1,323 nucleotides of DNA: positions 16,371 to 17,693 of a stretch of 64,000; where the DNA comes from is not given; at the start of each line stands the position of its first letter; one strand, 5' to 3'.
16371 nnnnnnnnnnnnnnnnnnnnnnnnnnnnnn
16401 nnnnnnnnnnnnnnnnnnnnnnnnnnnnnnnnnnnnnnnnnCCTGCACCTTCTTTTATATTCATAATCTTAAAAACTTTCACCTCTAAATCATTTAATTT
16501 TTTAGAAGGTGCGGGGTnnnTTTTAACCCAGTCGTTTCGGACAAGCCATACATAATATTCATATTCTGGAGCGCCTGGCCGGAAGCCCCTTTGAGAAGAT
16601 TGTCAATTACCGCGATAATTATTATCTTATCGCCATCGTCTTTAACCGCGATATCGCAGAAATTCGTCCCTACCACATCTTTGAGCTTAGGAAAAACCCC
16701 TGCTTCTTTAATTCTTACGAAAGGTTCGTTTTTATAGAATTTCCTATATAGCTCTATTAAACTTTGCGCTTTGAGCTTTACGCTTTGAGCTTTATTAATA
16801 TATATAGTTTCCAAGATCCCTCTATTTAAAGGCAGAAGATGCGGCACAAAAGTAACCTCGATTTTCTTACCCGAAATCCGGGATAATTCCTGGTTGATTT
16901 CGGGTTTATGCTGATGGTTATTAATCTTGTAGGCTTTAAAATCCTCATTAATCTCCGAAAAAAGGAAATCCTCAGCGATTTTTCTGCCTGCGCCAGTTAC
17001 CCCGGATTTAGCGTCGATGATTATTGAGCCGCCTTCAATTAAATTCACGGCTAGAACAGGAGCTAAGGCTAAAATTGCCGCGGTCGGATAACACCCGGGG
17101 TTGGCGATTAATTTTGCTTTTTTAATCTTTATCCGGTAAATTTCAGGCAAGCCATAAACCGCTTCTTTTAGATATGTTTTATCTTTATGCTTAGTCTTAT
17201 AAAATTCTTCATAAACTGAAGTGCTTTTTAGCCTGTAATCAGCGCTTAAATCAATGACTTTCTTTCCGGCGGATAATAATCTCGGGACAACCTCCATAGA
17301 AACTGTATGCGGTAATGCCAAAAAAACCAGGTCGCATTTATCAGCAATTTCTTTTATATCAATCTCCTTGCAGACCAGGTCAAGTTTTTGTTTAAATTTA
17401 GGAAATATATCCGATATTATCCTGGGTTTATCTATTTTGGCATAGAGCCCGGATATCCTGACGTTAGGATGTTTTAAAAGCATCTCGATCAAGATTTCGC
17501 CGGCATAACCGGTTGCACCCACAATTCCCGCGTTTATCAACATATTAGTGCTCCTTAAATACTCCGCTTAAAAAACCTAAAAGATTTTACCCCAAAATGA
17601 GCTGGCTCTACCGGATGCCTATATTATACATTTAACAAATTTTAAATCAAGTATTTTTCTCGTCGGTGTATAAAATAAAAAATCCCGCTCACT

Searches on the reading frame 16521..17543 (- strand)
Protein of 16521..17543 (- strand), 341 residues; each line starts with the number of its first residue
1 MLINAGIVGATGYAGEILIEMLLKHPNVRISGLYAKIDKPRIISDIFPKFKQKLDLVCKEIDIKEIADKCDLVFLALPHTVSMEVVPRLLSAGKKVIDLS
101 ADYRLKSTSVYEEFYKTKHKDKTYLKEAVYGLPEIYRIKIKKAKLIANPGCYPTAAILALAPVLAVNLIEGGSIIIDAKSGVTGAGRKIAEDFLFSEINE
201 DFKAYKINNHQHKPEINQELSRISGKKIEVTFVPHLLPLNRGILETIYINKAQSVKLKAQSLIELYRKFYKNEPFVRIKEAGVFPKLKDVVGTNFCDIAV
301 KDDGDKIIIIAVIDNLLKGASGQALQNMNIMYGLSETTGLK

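Call 58: search_protein_families(library=ncbifam, proteins=[window:16521-17543:-], max_evalue=1e-10)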
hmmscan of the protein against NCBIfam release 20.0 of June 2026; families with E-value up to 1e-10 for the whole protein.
window:16521-17543:- (341 aa): 4 families
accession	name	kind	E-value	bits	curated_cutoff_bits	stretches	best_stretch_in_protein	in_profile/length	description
TIGR01850.1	argC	equivalog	1.9e-128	428.6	233.6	1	4-341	2-339/345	N-acetyl-gamma-glutamyl-phosphate reductase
TIGR01851.1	argC_other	equivalog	5.1e-31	108.1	229.85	1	67-334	47-310/310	N-acetyl-gamma-glutamyl-phosphate reductase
NF006416.0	PRK08664.1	subfamily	4.5e-16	59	232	0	3-107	4-114/350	aspartate-semialdehyde dehydrogenase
TIGR00978.1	asd_EA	equivalog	2.5e-15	56.4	301.2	1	3-332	1-341/342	aspartate-semialdehyde dehydrogenase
